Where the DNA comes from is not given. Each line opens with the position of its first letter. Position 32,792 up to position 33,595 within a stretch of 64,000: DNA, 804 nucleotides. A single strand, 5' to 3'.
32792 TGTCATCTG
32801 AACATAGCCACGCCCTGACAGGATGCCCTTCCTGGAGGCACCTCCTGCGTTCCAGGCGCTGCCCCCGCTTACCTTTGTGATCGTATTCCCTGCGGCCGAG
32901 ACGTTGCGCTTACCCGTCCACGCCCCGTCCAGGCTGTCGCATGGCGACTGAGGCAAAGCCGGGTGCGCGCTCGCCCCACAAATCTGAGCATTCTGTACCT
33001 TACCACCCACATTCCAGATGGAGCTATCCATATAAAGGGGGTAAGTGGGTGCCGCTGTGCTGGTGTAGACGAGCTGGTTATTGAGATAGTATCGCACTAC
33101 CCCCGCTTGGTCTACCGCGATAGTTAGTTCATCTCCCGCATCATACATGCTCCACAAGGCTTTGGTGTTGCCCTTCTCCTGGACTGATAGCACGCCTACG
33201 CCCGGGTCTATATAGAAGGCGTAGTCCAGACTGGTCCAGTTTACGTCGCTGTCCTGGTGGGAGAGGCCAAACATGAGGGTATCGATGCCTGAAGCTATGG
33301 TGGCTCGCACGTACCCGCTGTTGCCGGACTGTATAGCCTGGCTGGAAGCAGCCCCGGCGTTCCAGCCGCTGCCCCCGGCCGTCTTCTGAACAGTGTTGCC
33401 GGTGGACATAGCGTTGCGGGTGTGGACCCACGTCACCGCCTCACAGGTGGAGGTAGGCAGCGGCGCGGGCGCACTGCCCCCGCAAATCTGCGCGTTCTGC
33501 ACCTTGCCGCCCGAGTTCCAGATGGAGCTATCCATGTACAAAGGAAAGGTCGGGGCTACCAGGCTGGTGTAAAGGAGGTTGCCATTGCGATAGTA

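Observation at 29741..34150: Giant secreted protein: 5x LamG/ConA-like repeats + 2x discoidin-like domains + unknown C-terminal domain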

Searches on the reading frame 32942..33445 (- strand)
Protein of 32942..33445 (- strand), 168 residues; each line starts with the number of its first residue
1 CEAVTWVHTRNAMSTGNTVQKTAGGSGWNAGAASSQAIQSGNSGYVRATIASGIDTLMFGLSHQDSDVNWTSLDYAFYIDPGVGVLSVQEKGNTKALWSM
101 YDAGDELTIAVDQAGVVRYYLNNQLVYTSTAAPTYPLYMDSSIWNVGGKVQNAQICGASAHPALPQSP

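Call 17: search_protein_families(library=pfam, proteins=[window:32942-33445:-], max_evalue=10)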
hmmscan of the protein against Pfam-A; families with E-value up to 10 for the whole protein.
seq(168 aa): 0 families

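Call 19: search_protein_representatives(protein=window:32942-33445:-)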
Query: 168 residues. Proteins with E-value up to 0.001 (for the whole library): 3799; up to 1e-10: 1896; up to 1e-30: 442. The best 150 are listed.
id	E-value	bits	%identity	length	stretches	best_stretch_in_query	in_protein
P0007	0.0e+00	1542.7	36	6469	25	7-156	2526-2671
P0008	0.0e+00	1260.7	37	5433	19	10-158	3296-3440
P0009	2.0e-200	674.8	35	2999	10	2-155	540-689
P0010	8.0e-190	640.4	34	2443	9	2-157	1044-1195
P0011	5.7e-175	592.0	36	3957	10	12-159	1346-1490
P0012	2.9e-174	589.8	39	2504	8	10-157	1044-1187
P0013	1.0e-165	561.9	39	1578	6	3-159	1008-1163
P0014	3.5e-160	543.9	34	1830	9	2-157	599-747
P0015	1.4e-158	538.8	36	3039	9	15-158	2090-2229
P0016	4.3e-158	537.2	36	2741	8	2-157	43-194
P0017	5.4e-156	530.3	37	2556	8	2-158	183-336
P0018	6.9e-153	520.2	35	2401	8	2-154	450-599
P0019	2.9e-151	514.9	35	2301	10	2-161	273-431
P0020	3.8e-151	514.6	36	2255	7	2-158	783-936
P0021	2.2e-148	505.6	39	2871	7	4-159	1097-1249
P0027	1.7e-137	470.2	33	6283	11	1-165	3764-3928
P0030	9.2e-125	428.8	35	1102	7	2-155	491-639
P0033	6.9e-116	399.9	40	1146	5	3-163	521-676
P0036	4.6e-114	394.0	35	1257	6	6-159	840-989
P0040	6.1e-105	364.3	36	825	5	6-165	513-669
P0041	3.5e-104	361.8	40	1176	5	5-161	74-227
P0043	2.2e-101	352.7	43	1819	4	3-160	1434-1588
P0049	2.9e-95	332.8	39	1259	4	2-159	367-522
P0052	7.0e-95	331.6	39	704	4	2-166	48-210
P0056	4.6e-92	322.4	36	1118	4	2-158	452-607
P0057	1.0e-91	321.3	45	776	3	1-162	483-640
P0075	1.8e-77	275.0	50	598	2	1-162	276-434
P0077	7.2e-76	269.8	28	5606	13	4-156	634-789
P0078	8.6e-76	269.5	36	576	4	2-157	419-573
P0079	2.1e-75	268.2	40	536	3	2-157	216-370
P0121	9.5e-61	220.6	37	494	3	3-162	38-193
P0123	1.4e-60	220.1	28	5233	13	4-146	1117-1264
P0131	2.2e-58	212.9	39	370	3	3-158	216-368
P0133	3.4e-58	212.3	42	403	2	3-161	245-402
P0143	1.1e-55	204.1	45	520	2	2-158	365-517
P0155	4.1e-54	199.0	34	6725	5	5-144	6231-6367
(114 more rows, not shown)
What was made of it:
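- The repeat family occurs in giant multi-repeat surface proteins with up to 25 copies (call 19).
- Tried and rejected: The full HMMER scan was needed (call 19).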

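Call 20: search_protein_families(library=pfam, proteins=[P0030, P0040, P0052, P0057, P0075, P0079, P0131, P0133, P0121, P0078], max_evalue=0.01)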
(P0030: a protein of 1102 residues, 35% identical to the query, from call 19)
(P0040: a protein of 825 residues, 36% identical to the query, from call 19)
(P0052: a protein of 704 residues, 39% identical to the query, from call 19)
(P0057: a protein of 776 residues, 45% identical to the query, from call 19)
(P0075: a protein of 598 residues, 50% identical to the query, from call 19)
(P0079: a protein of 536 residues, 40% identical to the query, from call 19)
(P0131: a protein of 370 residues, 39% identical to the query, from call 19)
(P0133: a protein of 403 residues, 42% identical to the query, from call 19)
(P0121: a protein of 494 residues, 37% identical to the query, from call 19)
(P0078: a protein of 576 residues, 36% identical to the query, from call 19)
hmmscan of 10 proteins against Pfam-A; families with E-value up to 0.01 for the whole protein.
P0030 (1102 aa): 0 families

P0040 (825 aa): 0 families

P0052 (704 aa): 0 families

P0057 (776 aa): 1 family
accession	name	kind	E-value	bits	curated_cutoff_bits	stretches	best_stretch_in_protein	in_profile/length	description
PF12653.12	DUF3785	-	0.0057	17.2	27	0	543-569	64-90/136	Protein of unknown function (DUF3785)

P0075 (598 aa): 1 family
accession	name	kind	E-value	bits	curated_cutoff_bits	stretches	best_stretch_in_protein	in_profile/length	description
PF11949.14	DUF3466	-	4.1e-16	59.1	25.1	3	95-158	382-451/609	Protein of unknown function (DUF3466)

P0079 (536 aa): 0 families

P0131 (370 aa): 0 families

P0133 (403 aa): 0 families

P0121 (494 aa): 1 family
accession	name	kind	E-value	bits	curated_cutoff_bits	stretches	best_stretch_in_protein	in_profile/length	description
PF00027.35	cNMP_binding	-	0.0036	17.7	27.5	0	415-450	19-57/89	Cyclic nucleotide-binding domain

P0078 (576 aa): 0 families

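Call 22: find_homologous_proteins(query=window:32942-33445:-)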
Query seq(168 aa): 18 candidates shared short words with the query, none scored E <= 0.001.
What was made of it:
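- Tried and rejected: A word-index protein search with one repeat found nothing, which is a sensitivity limit of that tool (call 22).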

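Call 23: list_cluster_members(proteins=[P0013, P0033, P0041, P0043, P0049, P0052, P0057, P0075, P0143, P0133])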
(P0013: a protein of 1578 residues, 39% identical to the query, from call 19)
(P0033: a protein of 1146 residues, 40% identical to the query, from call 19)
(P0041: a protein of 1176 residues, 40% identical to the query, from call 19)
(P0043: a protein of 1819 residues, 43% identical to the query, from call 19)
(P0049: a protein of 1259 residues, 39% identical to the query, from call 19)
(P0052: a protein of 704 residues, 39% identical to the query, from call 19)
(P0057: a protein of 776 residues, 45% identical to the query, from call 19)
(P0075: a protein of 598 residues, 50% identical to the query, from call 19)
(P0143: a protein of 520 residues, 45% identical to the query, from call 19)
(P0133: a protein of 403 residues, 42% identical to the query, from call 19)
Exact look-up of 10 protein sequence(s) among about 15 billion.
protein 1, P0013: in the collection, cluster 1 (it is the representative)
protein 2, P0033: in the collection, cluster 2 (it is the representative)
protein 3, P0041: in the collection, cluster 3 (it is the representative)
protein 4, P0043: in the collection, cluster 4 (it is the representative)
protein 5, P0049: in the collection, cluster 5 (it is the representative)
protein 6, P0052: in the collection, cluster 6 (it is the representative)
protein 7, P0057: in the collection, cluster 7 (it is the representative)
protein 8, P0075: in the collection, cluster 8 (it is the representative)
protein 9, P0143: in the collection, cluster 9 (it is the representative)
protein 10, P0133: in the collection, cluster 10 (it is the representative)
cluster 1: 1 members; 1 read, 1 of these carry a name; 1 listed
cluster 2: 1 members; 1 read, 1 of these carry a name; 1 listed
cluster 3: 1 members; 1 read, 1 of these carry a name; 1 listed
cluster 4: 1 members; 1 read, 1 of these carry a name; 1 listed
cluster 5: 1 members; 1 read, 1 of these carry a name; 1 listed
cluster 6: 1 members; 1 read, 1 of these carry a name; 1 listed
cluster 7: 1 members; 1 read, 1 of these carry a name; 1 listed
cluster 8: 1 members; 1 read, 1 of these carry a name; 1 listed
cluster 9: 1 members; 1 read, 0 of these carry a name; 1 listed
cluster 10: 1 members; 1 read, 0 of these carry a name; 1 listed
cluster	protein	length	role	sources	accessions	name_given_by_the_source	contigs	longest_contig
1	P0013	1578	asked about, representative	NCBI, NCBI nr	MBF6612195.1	MAG: hypothetical protein IVW55_03620, partial [Chloroflexi bacterium] | hypothetical protein [Chloroflexota bacterium]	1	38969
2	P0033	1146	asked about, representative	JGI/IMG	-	PKD repeat protein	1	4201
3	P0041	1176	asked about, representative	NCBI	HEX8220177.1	MAG TPA: discoidin domain-containing protein, partial [Chloroflexia bacterium]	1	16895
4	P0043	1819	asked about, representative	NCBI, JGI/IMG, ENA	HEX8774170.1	MAG TPA: BACON domain-containing carbohydrate-binding protein [Pyrinomonadaceae bacterium] | hypothetical protein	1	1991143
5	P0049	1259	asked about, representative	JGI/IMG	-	alpha-tubulin suppressor-like RCC1 family protein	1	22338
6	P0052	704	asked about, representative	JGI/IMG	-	hypothetical protein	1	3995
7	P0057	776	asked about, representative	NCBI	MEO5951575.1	MAG: hypothetical protein ABIQ44_03815, partial [Chloroflexia bacterium]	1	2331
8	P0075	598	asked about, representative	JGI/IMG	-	probable HAF family extracellular repeat protein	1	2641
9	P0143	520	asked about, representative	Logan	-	-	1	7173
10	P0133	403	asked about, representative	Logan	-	-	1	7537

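Call 34: search_solved_structures(query=A3, max_evalue=10, show_alignments=2)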
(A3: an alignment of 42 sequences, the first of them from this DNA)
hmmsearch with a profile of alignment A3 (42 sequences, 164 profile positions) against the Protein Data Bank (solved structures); distinct sequences matched with E-value up to 10: 4.
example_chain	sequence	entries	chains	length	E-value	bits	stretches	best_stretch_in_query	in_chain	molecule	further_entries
26gp_Q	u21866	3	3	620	1.8e-06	30.9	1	24-117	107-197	Structural protein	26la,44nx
6fe4_A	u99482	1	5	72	0.51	13.1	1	92-153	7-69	Shiga-like toxin 2 subunit B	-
1r4p_B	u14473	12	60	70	0.71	12.7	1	92-151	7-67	shiga-like toxin type II B subunit | Shiga-like toxin II subunit B | Shiga toxin 2 B subunit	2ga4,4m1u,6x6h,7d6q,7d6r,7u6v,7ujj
3mxg_A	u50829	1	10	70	0.75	12.6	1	92-151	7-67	Shiga-like toxin 2 subunit B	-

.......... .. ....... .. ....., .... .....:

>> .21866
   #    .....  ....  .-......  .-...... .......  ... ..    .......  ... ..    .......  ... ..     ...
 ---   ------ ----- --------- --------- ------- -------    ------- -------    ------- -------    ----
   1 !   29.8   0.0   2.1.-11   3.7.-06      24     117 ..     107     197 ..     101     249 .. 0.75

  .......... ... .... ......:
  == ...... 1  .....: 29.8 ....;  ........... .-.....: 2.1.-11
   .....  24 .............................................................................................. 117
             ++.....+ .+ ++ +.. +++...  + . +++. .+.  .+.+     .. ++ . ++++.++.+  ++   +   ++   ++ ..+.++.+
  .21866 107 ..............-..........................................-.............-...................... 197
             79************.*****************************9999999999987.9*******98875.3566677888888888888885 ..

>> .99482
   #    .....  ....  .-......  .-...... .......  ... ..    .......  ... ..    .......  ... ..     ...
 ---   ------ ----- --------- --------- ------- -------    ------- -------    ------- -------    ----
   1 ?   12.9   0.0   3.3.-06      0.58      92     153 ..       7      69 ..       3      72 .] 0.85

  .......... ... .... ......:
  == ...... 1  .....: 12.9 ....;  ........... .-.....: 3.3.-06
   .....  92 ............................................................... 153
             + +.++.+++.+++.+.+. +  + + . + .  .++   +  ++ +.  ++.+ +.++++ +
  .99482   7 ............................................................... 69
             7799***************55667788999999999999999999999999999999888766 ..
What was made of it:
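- Tried and rejected: The repeat profile hit PDB 26gp_Q 'Structural protein' (E 1.8e-6, call 34).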

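Call 40: predict_structure(alignment_id=A3)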
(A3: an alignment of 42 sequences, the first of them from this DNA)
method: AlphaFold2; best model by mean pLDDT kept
length: 168 residues; sequences in the alignment: 42
mean_pLDDT: 95.5   pTM: 0.91
mean pLDDT of the five models: 95.5, 95.3, 95.2, 94.8, 94.3
residues with pLDDT >= 90: 153; 70-90: 11; 50-70: 4; < 50: 0
segments of 3 or more residues with pLDDT < 50: none
pLDDT, mean of each block of 10 residues (from residue 1): 97 98 97 97 98 97 93 97 93 94 97 98 98 98 98 97 72
secondary structure, 60 per line:
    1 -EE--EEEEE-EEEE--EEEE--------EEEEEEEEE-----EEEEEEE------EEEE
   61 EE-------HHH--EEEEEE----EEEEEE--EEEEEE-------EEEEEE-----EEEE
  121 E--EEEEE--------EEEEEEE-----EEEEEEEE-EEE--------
elements in order: E6-10 E12-15 E18-21 E30-38 E44-50 E57-62 E75-80 E85-90 E93-98 E106-111 E117-121 E124-128 E137-143 E149-156 E158-160
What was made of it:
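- On ConA-like lectin/glucanase superfold: AF2 pLDDT 95.5 (call 40).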

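Call 42: search_protein_families(library=pfam, alignment_id=A3, max_evalue=1)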
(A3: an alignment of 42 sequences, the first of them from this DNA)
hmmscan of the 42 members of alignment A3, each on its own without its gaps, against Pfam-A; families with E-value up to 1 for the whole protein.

A. member 1, seq(168 aa): 0 families

B. families by the number of members that match (of 42 scanned): 13 families
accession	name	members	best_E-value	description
PF15889.10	DUF4738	2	0.037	Domain of unknown function (DUF4738)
PF07177.19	Neuralized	1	0.012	Neuralized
PF13648.12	Lipocalin_4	1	0.047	Lipocalin-like domain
PF02258.22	SLT_beta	1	0.073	Shiga-like toxin beta subunit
PF09000.15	Cytotoxic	1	0.084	Cytotoxic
PF21094.3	Nup188_SH3-like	1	0.11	Nup188 SH3-like domain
PF07661.19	MORN_2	1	0.12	MORN repeat variant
PF00318.25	Ribosomal_S2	1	0.13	Ribosomal protein S2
PF23437.1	DUF7122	1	0.14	Family of unknown function (DUF7122)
PF07922.17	Glyco_transf_52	1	0.14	Glycosyltransferase family 52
PF16277.11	DUF4926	1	0.17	Domain of unknown function (DUF4926)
PF22579.2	Cbm74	1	0.28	Carbohydrate binding module-like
PF04845.19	PurA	1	0.32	PurA ssDNA and RNA-binding protein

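Call 58: fold_search(model_id=the predicted structure, library=pdb)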
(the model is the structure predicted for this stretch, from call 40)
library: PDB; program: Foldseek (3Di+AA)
matches with E <= 10: 1624; with E <= 0.001: 283
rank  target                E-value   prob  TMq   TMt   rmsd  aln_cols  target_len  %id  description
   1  5jia_I                6.4e-07  1.00  0.72  0.60   5.3       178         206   18  The Crystal Structure Of IUS-SPRY Domain From RanBP10 (released 2016-11-09)
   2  5jiu_A                7.5e-07  1.00  0.70  0.58   4.9       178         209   17  The crystal structure of RanBPM/9 IUS-SPRY domain in complex with DDX-4 peptide (released 2016-11-09)
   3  5jia_E                1.1e-06  1.00  0.72  0.60   5.4       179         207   18  The Crystal Structure Of IUS-SPRY Domain From RanBP10 (released 2016-11-09)
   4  5jia_B                1.1e-06  1.00  0.71  0.59   5.4       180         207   18  The Crystal Structure Of IUS-SPRY Domain From RanBP10 (released 2016-11-09)
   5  5jia_H                1.6e-06  1.00  0.72  0.61   5.4       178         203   18  The Crystal Structure Of IUS-SPRY Domain From RanBP10 (released 2016-11-09)
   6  7nsc_A                1.8e-06  1.00  0.69  0.45   5.1       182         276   17  Substrate receptor scaffolding module of human CTLH E3 ubiquitin ligase (released 2021-05-05)
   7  5jia_M                2.1e-06  1.00  0.72  0.60   5.3       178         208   17  The Crystal Structure Of IUS-SPRY Domain From RanBP10 (released 2016-11-09)
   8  2a71_D                3.2e-06  1.00  0.59  0.48   5.0       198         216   14  Crystal structure of Emp47p carbohydrate recognition domain (CRD), orthorhombic crystal form (released 2006-01-31)
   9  5jia_O                3.4e-06  1.00  0.70  0.60   3.0       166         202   17  The Crystal Structure Of IUS-SPRY Domain From RanBP10 (released 2016-11-09)
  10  5jia_D                4.0e-06  1.00  0.71  0.59   5.4       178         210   17  The Crystal Structure Of IUS-SPRY Domain From RanBP10 (released 2016-11-09)
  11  7elv                  4.0e-06  1.00  0.60  0.50   4.8       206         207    9  Structure of legume lectin domain from Methanocaldococcus jannaschii in apo form (released 2022-04-20)
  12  2a71_A                4.4e-06  1.00  0.60  0.49   4.9       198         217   13  Crystal structure of Emp47p carbohydrate recognition domain (CRD), orthorhombic crystal form (released 2006-01-31)
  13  5ji9                  4.9e-06  1.00  0.71  0.60   5.4       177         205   16  The Crystal Structure Of IUS-SPRY Domain From RanBPM/9 (released 2016-11-09)
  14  5jia_P                5.2e-06  1.00  0.71  0.60   5.4       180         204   17  The Crystal Structure Of IUS-SPRY Domain From RanBP10 (released 2016-11-09)
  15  5jia_A                5.7e-06  1.00  0.71  0.59   3.1       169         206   16  The Crystal Structure Of IUS-SPRY Domain From RanBP10 (released 2016-11-09)
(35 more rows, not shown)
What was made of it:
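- On ConA-like lectin/glucanase superfold: Foldseek probability 1.00 (call 58).
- On SPRY/B30.2: The top Foldseek hits are RanBP9/10 SPRY (call 58).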

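Call 65: search_protein_families(library=phrogs, proteins=[window:32942-33445:-], max_evalue=0.1)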
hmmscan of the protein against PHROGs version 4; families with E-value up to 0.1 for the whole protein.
seq(168 aa): 1 family
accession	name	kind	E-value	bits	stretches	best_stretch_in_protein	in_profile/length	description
phrog_1589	-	unknown function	0.023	14.7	1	16-48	186-220/563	-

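Call 83: list_cluster_members(proteins=[P0007, P0008, P0009, P0010, P0012, P0027, P0077, P0123, P0155, P0036])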
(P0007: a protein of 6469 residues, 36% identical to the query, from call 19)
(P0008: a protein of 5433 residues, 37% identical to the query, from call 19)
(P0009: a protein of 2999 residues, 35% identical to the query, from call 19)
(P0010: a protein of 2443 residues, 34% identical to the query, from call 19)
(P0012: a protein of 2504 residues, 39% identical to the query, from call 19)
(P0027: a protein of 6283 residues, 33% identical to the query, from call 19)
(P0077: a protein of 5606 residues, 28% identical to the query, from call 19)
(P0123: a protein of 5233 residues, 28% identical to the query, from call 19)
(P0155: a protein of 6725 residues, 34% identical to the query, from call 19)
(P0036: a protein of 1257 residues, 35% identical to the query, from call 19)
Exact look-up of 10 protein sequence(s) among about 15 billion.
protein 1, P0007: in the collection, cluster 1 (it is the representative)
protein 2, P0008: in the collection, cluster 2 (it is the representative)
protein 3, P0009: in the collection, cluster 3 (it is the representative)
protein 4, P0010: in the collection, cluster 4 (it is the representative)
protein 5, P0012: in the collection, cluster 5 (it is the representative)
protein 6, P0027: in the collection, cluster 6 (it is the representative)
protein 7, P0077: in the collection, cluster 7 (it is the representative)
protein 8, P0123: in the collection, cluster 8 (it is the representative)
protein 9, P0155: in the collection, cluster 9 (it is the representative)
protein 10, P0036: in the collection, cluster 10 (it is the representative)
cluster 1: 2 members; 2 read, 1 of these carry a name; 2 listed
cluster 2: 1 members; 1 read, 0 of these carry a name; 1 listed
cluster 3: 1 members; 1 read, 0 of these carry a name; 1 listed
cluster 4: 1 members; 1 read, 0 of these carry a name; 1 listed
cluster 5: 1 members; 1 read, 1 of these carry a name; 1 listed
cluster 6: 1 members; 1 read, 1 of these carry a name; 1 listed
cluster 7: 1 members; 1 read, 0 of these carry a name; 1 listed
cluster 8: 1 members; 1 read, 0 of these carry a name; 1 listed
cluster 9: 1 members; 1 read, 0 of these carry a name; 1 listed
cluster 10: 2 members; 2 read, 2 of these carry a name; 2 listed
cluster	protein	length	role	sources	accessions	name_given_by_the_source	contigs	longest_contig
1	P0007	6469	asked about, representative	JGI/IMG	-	ribosomal protein S4E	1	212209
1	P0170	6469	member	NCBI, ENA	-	-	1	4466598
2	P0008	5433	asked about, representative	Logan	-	-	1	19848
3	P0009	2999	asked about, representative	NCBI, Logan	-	-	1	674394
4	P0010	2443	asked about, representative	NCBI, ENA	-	-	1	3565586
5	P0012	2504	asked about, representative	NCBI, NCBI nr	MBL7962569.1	MAG: T9SS type A sorting domain-containing protein [Flavobacteriales bacterium] | T9SS type A sorting domain-containing protein [Flavobacteriales bacterium]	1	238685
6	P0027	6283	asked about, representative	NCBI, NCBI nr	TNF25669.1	MAG: DUF4215 domain-containing protein [Deltaproteobacteria bacterium]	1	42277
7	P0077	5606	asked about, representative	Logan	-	-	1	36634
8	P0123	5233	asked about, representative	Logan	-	-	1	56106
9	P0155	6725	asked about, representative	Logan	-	-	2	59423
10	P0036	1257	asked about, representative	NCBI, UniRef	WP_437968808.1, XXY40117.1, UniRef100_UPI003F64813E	peptidoglycan DD-metalloendopeptidase family protein [Sorangium sp. So ce260] | M23 family metallopeptidase n=1 Tax=Sorangium sp. So ce260 TaxID=3133291 ...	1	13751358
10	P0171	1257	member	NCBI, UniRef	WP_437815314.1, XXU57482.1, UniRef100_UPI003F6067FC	M23 family metallopeptidase [Sorangium sp. So ce1078] | M23 family metallopeptidase n=1 Tax=Sorangium sp. So ce1078 TaxID=3133329 ...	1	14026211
